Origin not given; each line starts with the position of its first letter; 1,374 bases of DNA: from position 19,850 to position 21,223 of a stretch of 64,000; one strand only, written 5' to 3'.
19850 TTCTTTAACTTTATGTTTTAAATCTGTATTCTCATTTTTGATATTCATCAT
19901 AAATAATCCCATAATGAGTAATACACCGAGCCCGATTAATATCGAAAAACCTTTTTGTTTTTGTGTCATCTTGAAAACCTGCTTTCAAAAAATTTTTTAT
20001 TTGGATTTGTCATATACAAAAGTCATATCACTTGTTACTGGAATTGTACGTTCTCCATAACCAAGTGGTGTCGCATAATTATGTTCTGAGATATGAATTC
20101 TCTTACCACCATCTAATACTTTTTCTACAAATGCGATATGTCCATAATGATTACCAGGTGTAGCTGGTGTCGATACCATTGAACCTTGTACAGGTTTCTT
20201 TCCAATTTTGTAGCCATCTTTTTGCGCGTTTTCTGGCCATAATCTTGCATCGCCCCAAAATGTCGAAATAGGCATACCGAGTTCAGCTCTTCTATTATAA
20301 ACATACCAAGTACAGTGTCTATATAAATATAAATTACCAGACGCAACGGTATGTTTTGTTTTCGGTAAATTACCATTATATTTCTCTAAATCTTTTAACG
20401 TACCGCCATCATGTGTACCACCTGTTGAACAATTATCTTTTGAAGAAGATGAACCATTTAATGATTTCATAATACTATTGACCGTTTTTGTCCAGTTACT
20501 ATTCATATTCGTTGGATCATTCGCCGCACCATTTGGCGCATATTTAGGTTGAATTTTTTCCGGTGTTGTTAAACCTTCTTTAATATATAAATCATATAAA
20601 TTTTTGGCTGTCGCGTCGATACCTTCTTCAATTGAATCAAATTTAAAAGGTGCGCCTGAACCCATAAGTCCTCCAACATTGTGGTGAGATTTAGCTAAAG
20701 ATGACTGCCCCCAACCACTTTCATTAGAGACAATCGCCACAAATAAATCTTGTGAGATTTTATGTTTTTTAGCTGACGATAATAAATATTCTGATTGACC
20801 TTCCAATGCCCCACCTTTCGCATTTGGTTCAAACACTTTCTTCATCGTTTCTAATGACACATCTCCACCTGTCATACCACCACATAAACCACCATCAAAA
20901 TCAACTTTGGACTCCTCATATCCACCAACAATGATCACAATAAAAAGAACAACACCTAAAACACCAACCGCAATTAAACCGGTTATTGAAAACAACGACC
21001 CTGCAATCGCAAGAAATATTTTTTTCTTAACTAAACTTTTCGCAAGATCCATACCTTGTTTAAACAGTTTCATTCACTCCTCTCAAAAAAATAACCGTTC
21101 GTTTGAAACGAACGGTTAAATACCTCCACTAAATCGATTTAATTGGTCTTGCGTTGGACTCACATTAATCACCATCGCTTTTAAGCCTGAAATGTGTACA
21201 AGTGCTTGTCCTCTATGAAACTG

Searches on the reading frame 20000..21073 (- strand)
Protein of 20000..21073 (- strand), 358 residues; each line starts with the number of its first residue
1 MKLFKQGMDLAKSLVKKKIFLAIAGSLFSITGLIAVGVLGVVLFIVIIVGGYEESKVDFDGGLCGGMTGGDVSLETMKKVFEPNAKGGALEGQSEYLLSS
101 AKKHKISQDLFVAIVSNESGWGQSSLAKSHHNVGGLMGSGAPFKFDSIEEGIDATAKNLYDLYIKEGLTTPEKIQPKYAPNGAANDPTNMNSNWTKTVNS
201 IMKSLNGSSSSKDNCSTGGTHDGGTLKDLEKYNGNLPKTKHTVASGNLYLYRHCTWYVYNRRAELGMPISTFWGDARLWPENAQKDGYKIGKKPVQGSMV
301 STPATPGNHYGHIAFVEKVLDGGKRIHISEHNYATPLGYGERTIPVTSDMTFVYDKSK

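Call 74: search_protein_families(library=pfam, proteins=[window:20000-21073:-], max_evalue=0.0001)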
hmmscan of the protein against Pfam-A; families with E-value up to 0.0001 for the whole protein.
window:20000-21073:- (358 aa): 2 families
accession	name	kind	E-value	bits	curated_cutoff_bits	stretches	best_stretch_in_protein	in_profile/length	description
PF05257.22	CHAP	-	8.4e-18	65.1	26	1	246-332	3-81/81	CHAP domain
PF01832.25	Glucosaminidase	-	7.4e-11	43.2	30.2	1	97-206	4-122/123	Mannosyl-glycoprotein endo-beta-N-acetylglucosaminidase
